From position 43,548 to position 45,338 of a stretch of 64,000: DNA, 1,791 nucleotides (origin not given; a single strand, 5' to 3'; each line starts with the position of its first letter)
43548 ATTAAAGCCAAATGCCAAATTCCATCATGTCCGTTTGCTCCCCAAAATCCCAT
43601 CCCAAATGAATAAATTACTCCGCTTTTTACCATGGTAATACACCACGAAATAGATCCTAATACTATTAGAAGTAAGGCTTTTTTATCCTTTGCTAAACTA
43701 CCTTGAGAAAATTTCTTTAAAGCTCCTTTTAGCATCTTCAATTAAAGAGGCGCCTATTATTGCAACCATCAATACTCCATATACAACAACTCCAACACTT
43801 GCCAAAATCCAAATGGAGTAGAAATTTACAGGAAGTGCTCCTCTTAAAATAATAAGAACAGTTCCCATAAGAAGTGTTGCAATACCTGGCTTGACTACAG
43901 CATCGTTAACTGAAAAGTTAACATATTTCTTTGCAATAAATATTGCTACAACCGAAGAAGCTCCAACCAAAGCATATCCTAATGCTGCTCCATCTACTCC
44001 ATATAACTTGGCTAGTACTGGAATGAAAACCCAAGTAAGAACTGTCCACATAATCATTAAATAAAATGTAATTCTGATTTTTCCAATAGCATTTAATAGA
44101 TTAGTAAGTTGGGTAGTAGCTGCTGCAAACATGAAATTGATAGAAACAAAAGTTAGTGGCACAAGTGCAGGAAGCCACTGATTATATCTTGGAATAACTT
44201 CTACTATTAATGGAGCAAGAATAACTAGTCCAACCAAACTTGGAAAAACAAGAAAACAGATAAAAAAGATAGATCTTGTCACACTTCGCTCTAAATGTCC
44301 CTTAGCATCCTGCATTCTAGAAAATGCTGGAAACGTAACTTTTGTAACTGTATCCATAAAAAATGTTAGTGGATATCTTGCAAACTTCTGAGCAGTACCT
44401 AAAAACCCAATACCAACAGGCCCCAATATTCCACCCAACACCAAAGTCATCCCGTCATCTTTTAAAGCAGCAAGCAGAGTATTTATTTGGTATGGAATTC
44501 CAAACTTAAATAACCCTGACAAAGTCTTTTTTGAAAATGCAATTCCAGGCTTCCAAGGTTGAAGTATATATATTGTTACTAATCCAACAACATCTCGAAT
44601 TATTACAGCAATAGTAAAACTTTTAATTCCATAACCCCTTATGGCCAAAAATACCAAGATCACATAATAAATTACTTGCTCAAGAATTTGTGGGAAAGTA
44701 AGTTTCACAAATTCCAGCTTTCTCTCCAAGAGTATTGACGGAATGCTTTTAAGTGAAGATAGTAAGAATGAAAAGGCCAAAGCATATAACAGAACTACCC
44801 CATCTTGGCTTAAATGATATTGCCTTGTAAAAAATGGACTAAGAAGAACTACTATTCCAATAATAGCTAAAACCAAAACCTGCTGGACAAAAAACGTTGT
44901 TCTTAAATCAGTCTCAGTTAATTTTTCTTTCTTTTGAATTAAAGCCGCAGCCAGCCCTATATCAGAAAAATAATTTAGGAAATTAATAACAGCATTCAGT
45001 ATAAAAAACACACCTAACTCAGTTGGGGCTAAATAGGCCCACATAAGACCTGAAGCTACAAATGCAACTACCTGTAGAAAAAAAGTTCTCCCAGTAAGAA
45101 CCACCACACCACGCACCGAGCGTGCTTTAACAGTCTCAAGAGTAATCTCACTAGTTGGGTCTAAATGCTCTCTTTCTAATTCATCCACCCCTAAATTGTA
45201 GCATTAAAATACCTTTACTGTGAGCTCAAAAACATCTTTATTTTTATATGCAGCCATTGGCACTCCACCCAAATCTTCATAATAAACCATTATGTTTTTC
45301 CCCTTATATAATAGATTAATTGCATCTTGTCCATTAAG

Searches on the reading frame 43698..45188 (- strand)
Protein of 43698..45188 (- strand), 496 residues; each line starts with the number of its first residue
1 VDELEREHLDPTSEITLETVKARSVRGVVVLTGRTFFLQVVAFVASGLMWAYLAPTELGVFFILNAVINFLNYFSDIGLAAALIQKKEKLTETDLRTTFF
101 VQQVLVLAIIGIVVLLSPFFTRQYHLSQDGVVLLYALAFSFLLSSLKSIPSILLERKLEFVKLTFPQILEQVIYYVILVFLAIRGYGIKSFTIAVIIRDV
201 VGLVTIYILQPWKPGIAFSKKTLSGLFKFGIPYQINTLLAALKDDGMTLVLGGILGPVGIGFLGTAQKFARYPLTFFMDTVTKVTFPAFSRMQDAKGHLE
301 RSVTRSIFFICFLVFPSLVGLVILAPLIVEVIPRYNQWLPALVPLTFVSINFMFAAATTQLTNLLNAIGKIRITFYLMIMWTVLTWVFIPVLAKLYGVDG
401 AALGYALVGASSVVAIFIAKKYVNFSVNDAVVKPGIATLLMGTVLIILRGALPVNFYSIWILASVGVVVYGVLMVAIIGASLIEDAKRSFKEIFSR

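Call 10: search_protein_families(library=pfam, proteins=[window:43698-45188:-], max_evalue=0.01)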
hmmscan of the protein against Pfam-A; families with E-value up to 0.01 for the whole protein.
window:43698-45188:- (496 aa): 2 families
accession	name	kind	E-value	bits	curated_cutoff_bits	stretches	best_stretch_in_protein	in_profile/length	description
PF13440.11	Polysacc_synt_3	-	8e-53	180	23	1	53-340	6-290/293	Polysaccharide biosynthesis protein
PF01943.22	Polysacc_synt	-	6.5e-21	75.4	28.2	1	25-293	2-274/274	Polysaccharide biosynthesis protein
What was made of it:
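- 43698..45188 (-): Wzx-like MOP-family flippase, a candidate translocase for lipid-linked sugars or oligosaccharides further down the same strand. Pfam Polysacc_synt_3 at 180 bits (call 10).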
